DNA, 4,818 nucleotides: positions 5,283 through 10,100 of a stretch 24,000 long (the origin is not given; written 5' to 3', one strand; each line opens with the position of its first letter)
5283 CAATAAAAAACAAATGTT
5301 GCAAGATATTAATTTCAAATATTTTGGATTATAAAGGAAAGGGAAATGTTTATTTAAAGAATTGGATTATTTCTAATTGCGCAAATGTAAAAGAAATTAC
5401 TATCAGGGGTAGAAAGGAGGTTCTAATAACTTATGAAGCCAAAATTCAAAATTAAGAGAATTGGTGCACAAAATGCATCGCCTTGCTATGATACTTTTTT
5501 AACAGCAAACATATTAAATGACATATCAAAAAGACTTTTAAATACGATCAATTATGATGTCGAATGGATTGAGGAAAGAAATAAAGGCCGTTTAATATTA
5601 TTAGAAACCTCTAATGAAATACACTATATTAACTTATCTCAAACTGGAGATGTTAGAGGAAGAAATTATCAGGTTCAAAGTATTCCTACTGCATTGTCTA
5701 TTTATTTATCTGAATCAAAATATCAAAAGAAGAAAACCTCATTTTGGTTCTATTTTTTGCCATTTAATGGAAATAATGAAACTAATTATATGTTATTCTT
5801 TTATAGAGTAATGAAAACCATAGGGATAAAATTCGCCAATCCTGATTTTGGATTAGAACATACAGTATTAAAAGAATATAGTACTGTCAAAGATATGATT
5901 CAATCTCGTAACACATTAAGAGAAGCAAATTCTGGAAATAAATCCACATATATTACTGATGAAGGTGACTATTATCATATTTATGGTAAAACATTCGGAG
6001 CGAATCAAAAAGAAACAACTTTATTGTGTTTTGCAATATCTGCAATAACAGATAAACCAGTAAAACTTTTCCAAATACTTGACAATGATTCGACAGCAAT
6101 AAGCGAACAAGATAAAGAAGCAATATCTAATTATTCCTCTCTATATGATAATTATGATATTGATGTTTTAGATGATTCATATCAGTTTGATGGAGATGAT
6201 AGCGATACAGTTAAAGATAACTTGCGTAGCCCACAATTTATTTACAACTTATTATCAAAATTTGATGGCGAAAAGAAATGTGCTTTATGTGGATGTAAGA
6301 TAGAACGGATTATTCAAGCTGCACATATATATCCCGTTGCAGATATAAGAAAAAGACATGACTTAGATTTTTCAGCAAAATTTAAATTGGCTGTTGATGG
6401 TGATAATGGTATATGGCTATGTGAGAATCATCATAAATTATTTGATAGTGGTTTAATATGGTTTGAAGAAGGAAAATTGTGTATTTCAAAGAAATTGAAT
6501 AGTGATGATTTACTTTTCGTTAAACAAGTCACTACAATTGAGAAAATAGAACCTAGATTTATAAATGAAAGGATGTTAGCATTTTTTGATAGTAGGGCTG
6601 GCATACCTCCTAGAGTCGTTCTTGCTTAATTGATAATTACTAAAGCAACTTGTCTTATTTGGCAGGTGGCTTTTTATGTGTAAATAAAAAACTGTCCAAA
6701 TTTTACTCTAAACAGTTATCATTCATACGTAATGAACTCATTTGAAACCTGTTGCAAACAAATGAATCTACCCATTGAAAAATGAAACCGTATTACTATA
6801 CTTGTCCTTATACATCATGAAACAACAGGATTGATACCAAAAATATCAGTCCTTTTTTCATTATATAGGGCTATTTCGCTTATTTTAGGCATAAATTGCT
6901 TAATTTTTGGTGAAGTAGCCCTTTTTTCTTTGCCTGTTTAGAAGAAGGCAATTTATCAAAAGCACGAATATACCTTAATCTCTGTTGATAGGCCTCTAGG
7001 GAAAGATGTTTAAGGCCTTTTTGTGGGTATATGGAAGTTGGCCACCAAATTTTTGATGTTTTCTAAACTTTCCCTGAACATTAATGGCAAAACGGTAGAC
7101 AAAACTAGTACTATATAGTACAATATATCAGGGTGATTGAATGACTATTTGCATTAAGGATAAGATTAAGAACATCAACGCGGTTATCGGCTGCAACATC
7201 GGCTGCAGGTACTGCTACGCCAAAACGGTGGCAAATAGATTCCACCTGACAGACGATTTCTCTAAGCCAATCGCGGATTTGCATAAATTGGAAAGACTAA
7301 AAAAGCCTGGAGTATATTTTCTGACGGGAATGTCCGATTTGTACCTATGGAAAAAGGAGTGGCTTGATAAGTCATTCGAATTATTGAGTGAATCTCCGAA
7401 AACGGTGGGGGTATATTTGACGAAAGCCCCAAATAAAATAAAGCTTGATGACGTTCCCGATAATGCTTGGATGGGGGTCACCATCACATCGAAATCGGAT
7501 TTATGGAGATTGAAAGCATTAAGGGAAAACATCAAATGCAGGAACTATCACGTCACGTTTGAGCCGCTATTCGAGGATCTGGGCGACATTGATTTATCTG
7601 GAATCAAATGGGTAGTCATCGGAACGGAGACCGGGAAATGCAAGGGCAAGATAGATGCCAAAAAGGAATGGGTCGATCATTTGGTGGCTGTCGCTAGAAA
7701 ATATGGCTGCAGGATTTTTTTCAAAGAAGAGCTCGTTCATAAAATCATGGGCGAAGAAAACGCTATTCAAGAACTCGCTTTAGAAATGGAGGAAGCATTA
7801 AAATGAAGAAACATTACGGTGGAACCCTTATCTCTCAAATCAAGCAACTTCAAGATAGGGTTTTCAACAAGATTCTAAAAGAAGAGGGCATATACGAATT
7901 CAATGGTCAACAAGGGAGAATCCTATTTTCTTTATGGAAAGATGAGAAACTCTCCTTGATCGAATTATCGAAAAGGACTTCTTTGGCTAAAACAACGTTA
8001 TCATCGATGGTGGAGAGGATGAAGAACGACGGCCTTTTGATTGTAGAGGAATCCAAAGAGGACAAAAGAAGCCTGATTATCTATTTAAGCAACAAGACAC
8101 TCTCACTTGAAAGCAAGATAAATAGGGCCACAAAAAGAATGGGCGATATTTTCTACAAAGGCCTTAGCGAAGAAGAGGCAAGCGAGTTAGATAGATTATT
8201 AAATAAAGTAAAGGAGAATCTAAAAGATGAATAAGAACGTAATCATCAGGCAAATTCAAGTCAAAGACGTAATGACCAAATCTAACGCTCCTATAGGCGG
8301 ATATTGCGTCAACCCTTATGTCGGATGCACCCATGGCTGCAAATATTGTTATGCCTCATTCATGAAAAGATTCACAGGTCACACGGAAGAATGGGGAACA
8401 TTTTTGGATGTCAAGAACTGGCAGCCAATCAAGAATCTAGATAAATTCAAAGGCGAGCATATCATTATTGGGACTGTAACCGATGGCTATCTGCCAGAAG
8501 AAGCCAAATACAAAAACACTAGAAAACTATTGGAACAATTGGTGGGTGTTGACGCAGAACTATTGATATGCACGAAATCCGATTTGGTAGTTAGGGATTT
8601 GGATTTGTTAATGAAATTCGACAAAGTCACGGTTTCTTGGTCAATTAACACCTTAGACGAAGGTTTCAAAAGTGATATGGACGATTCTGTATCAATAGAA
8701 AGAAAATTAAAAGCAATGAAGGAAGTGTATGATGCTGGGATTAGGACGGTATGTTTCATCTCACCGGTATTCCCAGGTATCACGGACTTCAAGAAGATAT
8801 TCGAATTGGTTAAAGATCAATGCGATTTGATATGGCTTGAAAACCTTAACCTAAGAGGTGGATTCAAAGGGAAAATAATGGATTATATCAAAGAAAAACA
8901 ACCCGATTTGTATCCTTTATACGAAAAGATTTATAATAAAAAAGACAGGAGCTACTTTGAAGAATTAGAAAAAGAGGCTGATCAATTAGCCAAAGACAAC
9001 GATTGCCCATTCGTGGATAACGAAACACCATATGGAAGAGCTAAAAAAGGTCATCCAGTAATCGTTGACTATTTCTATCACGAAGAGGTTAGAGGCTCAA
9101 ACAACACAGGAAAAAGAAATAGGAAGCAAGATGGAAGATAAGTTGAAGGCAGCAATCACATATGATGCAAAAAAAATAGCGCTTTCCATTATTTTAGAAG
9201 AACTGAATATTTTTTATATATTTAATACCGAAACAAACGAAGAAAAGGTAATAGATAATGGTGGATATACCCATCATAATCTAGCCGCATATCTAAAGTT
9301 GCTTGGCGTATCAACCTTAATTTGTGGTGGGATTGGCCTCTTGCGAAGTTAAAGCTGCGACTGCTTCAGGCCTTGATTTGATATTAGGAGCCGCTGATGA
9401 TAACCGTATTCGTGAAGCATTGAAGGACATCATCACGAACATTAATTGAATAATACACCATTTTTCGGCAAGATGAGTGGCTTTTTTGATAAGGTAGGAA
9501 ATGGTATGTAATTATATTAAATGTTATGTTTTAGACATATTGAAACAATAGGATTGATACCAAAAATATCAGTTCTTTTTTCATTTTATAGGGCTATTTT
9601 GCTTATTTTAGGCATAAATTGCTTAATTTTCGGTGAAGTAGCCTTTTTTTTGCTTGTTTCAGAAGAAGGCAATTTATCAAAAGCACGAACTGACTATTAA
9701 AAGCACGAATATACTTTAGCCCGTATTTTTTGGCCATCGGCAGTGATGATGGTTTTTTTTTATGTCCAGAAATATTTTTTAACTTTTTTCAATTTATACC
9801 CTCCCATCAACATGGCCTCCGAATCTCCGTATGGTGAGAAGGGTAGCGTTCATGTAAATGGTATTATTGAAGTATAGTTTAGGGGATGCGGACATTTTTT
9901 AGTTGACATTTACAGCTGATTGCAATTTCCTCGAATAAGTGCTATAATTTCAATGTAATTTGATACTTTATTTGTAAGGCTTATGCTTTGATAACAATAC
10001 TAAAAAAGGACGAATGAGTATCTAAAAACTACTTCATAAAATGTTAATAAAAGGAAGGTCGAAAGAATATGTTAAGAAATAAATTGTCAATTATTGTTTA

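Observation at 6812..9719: GC-richer four-gene Fe-S/radical-SAM operon bracketed by two long direct repeats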

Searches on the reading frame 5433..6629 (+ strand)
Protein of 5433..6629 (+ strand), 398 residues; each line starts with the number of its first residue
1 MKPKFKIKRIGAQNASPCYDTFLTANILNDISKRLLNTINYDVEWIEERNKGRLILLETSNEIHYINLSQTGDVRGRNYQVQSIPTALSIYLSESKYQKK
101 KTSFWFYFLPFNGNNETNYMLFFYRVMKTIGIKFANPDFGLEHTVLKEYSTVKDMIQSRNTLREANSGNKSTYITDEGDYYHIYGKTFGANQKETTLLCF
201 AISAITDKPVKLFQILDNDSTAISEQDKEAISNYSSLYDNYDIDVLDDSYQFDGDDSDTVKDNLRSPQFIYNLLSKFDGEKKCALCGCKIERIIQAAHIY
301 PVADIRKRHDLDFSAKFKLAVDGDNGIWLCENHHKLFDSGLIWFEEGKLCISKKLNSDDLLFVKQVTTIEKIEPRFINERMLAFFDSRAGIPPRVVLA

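Call 9: search_protein_families(library=pfam, proteins=[window:5433-6629:+], max_evalue=0.01)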
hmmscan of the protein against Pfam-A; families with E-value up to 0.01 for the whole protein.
window:5433-6629:+ (398 aa): 2 families
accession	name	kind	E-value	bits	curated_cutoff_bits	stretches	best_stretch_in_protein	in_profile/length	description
PF13391.12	HNH_2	-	1.4e-11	44.5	21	1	283-344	1-65/66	HNH endonuclease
PF06503.17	DUF1101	-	0.00075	19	27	1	95-181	257-338/363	Protein of unknown function (DUF1101)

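Call 12: search_protein_families(library=ncbifam, proteins=[window:5433-6629:+], max_evalue=0.01)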
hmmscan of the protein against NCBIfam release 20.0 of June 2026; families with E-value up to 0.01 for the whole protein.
window:5433-6629:+ (398 aa): 2 families
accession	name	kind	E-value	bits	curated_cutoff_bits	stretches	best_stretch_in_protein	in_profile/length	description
NF045952.1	MAG4270_fam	hypoth_equivalog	5.3e-12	45.5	53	1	253-388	240-365/366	MAG4270 family putative restriction endonuclease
NF045808.1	PT-DNA_restrict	exception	4.6e-06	26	180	1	261-359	157-246/284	phosphorothioated DNA-binding restriction endonuclease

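Call 54: search_protein_families(library=padloc, proteins=[window:5433-6629:+], max_evalue=0.001)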
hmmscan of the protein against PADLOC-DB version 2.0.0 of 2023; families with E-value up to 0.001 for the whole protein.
window:5433-6629:+ (398 aa): 1 family
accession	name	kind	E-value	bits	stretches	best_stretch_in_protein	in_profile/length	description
PDLC04132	HNH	-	3.2e-08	31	1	211-366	101-242/286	-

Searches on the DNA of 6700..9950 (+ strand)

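Call 10: search_dna_similar(query=window:6700-9950:+, collection=plasmids, mode=distant)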
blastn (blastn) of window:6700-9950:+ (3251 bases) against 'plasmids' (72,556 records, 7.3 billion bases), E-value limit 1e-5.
Records with a match: 29; places in all: 29; records where one place covers at least 80% of the query: 0.
Best place of each record, by identity: 60-80% 29.
By first word of the organism name: Bacteroides 15; Parabacteroides 7; Phocaeicola 2; Clostridium 2; Selenomonas 1; [Eubacterium] 1; Lachnospira 1.
By predicted mobility (MOB-suite, as given by PLSDB): non-mobilizable 28; mobilizable 1.
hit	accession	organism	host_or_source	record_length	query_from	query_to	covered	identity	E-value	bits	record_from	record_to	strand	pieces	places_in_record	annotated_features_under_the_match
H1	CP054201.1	Bacteroides uniformis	Homo sapiens,whole organism,feces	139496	829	2385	29%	66.6%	6e-35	237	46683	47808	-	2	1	record has no annotation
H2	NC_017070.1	Selenomonas ruminantium subsp. lactilytica TAM6421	-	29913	1570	2421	26%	67.6%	1e-69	273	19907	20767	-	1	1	radical SAM mobile pair protein B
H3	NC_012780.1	[Eubacterium] eligens ATCC 27750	-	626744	1595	2421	25%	68.7%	9e-77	297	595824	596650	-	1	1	radical SAM mobile pair protein B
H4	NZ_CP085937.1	Lachnospira eligens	-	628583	1595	2421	25%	68.7%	9e-77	297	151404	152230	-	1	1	radical SAM mobile pair protein B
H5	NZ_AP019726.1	Bacteroides uniformis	Homo sapiens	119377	829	2244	25%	67.0%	7e-34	232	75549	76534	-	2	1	radical SAM mobile pair protein B | radical SAM mobile pair protein A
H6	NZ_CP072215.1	Bacteroides xylanisolvens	Homo sapiens,cultured bacterial ...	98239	829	2244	25%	67.0%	7e-34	232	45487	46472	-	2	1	radical SAM mobile pair protein B | radical SAM mobile pair protein A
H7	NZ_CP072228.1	Bacteroides eggerthii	Homo sapiens,cultured bacterial ...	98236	829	2244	25%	67.0%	7e-34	232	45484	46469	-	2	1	radical SAM mobile pair protein B | radical SAM mobile pair protein A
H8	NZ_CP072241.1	Bacteroides uniformis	Homo sapiens,cultured bacterial ...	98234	829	2244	25%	67.0%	7e-34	232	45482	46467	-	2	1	radical SAM mobile pair protein B | radical SAM mobile pair protein A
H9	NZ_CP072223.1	Bacteroides uniformis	Homo sapiens,cultured bacterial ...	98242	829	2244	25%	67.0%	7e-34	232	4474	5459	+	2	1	radical SAM mobile pair protein B | radical SAM mobile pair protein A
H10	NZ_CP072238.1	Bacteroides uniformis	Homo sapiens,cultured bacterial ...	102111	829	2244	25%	67.0%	7e-34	232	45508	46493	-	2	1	radical SAM mobile pair protein B | radical SAM mobile pair protein A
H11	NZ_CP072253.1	Bacteroides cellulosilyticus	Homo sapiens,cultured bacterial ...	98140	829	2244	25%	67.0%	7e-34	232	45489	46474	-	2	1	radical SAM mobile pair protein B | radical SAM mobile pair protein A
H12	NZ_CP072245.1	Bacteroides ovatus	Homo sapiens,cultured bacterial ...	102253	829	2244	25%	67.0%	7e-34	232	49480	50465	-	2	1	radical SAM mobile pair protein B | radical SAM mobile pair protein A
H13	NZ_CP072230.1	Parabacteroides merdae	Homo sapiens,cultured bacterial ...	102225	829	2244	25%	67.0%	7e-34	232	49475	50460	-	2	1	radical SAM mobile pair protein B | radical SAM mobile pair protein A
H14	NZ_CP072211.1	Parabacteroides distasonis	Homo sapiens,cultured bacterial ...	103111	829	2244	25%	67.0%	7e-34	232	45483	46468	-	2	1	radical SAM mobile pair protein B | radical SAM mobile pair protein A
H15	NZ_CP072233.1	Parabacteroides distasonis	Homo sapiens,cultured bacterial ...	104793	829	2244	25%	67.0%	7e-34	232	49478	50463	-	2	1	radical SAM mobile pair protein B | radical SAM mobile pair protein A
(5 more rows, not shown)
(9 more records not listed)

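Call 11: search_dna_similar(query=window:6700-9950:+, collection=phages, mode=distant)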
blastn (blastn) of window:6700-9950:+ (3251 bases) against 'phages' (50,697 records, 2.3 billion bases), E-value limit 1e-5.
Records with a match: 2; places in all: 2; records where one place covers at least 80% of the query: 0.
Best place of each record, by identity: 60-80% 2.
By first word of the organism name: Bacteriophage 2.
By host as written in the record: - 2.
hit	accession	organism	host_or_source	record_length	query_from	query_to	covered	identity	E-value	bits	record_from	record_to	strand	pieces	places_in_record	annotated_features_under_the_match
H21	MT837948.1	Bacteriophage sp.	human fecal samples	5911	1597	2407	25%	66.5%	1e-57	233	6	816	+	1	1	record has no annotation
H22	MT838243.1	Bacteriophage sp.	human fecal samples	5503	1569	2243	21%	65.0%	9e-27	129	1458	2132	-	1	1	record has no annotation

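Call 13: get_annotated_region(hit=H3, flank=6000)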
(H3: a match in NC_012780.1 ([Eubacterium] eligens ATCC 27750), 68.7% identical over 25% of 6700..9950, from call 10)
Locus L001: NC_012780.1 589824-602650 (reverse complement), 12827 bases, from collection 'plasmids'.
description: [Eubacterium] eligens ATCC 27750 plasmid unnamed, complete sequence
organism: [Eubacterium] eligens ATCC 27750 (NCBI taxid 515620)
taxonomy: Bacteria; Bacillota; Clostridia; Lachnospirales; Lachnospiraceae; Lachnospira; Lachnospira eligens; [Eubacterium] eligens ATCC 27750
host: -; source: -; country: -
typing (MOB-suite, as given by PLSDB): non-mobilizable; replicon rep_cluster_238
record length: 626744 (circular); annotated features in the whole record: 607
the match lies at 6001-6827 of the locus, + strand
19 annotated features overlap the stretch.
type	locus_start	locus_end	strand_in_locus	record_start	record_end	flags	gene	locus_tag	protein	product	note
CDS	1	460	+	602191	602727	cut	-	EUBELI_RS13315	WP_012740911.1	RNA 2'-phosphotransferase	-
CDS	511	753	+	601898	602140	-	-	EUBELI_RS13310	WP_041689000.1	hypothetical protein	-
CDS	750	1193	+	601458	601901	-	-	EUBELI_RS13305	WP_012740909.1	flavodoxin family protein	-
CDS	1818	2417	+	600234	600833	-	-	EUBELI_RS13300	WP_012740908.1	hypothetical protein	-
CDS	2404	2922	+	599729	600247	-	-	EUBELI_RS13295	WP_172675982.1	O-acetyl-ADP-ribose deacetylase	-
CDS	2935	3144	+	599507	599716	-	-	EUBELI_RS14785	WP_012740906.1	NUDIX hydrolase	-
CDS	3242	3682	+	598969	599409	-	-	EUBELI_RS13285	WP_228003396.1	XRE family transcriptional regulator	-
CDS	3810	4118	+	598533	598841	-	-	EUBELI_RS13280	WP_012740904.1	hypothetical protein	-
CDS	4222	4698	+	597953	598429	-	-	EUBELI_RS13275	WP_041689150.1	pyridoxamine 5'-phosphate oxidase family protein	-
CDS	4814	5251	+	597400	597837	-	-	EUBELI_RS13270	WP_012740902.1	radical SAM mobile pair system MarR family transcriptional regulator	-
CDS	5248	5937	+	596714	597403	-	-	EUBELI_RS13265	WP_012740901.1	radical SAM mobile pair protein A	-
CDS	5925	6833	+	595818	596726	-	-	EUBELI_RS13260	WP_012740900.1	radical SAM mobile pair protein B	-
CDS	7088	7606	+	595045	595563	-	-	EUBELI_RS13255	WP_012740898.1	hypothetical protein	-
CDS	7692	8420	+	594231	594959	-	-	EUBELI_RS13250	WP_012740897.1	tRNA 2-thiocytidine(32) synthetase TtcA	-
CDS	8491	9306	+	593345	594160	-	iolB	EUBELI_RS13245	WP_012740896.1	5-deoxy-glucuronate isomerase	GO:0019310 - inositol catabolic process [Evidence IEA]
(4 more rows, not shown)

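Call 14: get_annotated_region(hit=H2, flank=6000)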
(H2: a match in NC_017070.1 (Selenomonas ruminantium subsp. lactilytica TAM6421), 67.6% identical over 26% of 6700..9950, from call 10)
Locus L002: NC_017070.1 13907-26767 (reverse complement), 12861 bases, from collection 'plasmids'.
description: Selenomonas ruminantium subsp. lactilytica TAM6421 plasmid pSRC6, complete sequence
organism: Selenomonas ruminantium subsp. lactilytica TAM6421 (NCBI taxid 927704)
taxonomy: Bacteria; Bacillota; Negativicutes; Selenomonadales; Selenomonadaceae; Selenomonas; Selenomonas ruminantium; Selenomonas ruminantium subsp. lactilytica TAM6421
host: -; source: -; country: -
typing (MOB-suite, as given by PLSDB): mobilizable; relaxase MOBQ
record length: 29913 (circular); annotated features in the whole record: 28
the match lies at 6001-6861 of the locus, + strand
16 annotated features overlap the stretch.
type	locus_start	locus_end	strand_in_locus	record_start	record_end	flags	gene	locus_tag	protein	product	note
CDS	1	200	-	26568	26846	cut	-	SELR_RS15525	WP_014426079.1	type II toxin-antitoxin system RelB/DinJ family antitoxin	GO:0006355 - regulation of DNA-templated transcription [Evidence IEA]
CDS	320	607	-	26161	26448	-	-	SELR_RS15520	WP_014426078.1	AbrB/MazE/SpoVT family DNA-binding domain-containing protein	-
CDS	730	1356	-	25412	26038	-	-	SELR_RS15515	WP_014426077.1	DUF6088 family protein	-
CDS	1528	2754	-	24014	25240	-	-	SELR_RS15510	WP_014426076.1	type II toxin-antitoxin system HipA family toxin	-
CDS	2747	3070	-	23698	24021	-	-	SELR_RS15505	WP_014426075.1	helix-turn-helix transcriptional regulator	-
CDS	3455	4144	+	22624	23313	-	-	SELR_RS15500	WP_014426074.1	recombinase family protein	GO:0006310 - DNA recombination [Evidence IEA]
CDS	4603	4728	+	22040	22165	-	-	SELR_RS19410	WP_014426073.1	hypothetical protein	-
CDS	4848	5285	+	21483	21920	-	-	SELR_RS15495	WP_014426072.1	radical SAM mobile pair system MarR family transcriptional regulator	-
CDS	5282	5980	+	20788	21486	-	-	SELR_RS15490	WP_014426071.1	radical SAM mobile pair protein A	-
CDS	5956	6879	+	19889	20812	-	-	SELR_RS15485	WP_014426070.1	radical SAM mobile pair protein B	-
CDS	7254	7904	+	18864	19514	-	-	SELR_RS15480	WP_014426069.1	chloramphenicol acetyltransferase CAT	-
CDS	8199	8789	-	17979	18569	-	-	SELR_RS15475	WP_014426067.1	hypothetical protein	-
CDS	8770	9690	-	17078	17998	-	-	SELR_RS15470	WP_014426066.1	hypothetical protein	-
CDS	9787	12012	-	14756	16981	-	-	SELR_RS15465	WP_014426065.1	MobA/MobL family protein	-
CDS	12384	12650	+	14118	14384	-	-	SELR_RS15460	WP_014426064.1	hypothetical protein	-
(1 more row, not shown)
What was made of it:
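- On Radical SAM mobile pair system (NCBIfam): The order A-MarR-B differs from MarR-A-B on plasmids (calls 13, 14).
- Closest known: NCBIfam 'radical SAM mobile pair' system. Same: The annotated systems sit on plasmids of Bacteroides, Parabacteroides, Lachnospira eligens and Selenomonas (calls 10, 13, 14).
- Closest known: NCBIfam 'radical SAM mobile pair' system. Different: The gene order here is A-MarR-B rather than MarR-A-B (calls 13, 14).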

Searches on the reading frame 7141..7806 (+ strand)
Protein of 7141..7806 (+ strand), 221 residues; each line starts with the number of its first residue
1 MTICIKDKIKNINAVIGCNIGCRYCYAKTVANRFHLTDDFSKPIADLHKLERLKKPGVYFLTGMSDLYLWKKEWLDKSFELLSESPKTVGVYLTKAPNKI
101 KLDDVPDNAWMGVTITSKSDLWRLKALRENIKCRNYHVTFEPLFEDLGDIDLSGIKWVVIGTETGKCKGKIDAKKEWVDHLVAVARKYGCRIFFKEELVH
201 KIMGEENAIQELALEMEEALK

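Call 9: search_protein_families(library=pfam, proteins=[window:7141-7806:+], max_evalue=0.01)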
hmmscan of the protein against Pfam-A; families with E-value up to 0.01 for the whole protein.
window:7141-7806:+ (221 aa): 2 families
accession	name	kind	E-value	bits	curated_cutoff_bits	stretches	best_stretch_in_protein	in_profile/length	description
PF07505.17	DUF5131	-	2.4e-27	96.4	28.9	1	11-196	10-214/243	Protein of unknown function (DUF5131)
PF04055.27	Radical_SAM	-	0.00037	21.2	29.5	1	16-107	5-74/166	Radical SAM superfamily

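Call 12: search_protein_families(library=ncbifam, proteins=[window:7141-7806:+], max_evalue=0.01)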
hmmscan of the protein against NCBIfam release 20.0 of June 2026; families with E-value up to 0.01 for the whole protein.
window:7141-7806:+ (221 aa): 2 families
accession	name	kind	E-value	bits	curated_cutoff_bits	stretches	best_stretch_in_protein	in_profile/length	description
TIGR04471.1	rSAM_mob_pairA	equivalog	4.2e-78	261.8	355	1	3-218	1-217/220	radical SAM mobile pair protein A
TIGR04470.1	rSAM_mob_pairB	equivalog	0.0098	15.3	410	0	11-59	21-68/285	radical SAM mobile pair protein B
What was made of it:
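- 7141..7806 (+): Radical SAM mobile pair protein A (DUF5131, CxxxCxxC motif). TIGR04471 at 261.8 bits (cutoff 355); PF07505 E = 2e-27 (calls 9, 12).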

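Call 53: search_solved_structures(query=window:7141-7806:+, max_evalue=1)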
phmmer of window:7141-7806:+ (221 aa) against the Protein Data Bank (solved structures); distinct sequences matched with E-value up to 1: 3.
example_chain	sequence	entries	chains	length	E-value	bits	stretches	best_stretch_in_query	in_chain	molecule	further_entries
1dlf_H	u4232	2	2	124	0.2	14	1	25-86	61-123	ANTI-DANSYL IMMUNOGLOBULIN IGG2A(S) | PROTEIN (ANTI-DANSYL IMMUNOGLOBULIN IGG2A(S) (HEAVY CHAIN))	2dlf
1wz1_H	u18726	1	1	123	0.31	13.4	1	25-79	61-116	Ig heavy chain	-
4uur_A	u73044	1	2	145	0.46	12.8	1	27-64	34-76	PUTATIVE HEMOGLOBIN-LIKE OXYGEN-BINDING PROTEIN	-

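Call 54: search_protein_families(library=padloc, proteins=[window:7141-7806:+], max_evalue=0.001)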
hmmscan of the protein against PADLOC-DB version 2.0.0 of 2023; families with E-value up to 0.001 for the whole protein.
window:7141-7806:+ (221 aa): 2 families
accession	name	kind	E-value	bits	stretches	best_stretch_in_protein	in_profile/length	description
PDLC04569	PDC-M30B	-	5.1e-28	96.2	1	13-196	14-211/241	-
PDLC04639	PDC-M41B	-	1.5e-27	94.5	1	13-196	14-211/241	-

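Call 66: search_protein_families(library=phrogs, proteins=[window:7141-7806:+], max_evalue=0.00001)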
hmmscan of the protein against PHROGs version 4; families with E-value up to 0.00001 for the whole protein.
window:7141-7806:+ (221 aa): 1 family
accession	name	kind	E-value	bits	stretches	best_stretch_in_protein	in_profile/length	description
phrog_2045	-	unknown function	4e-31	109.5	1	6-207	8-241/299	-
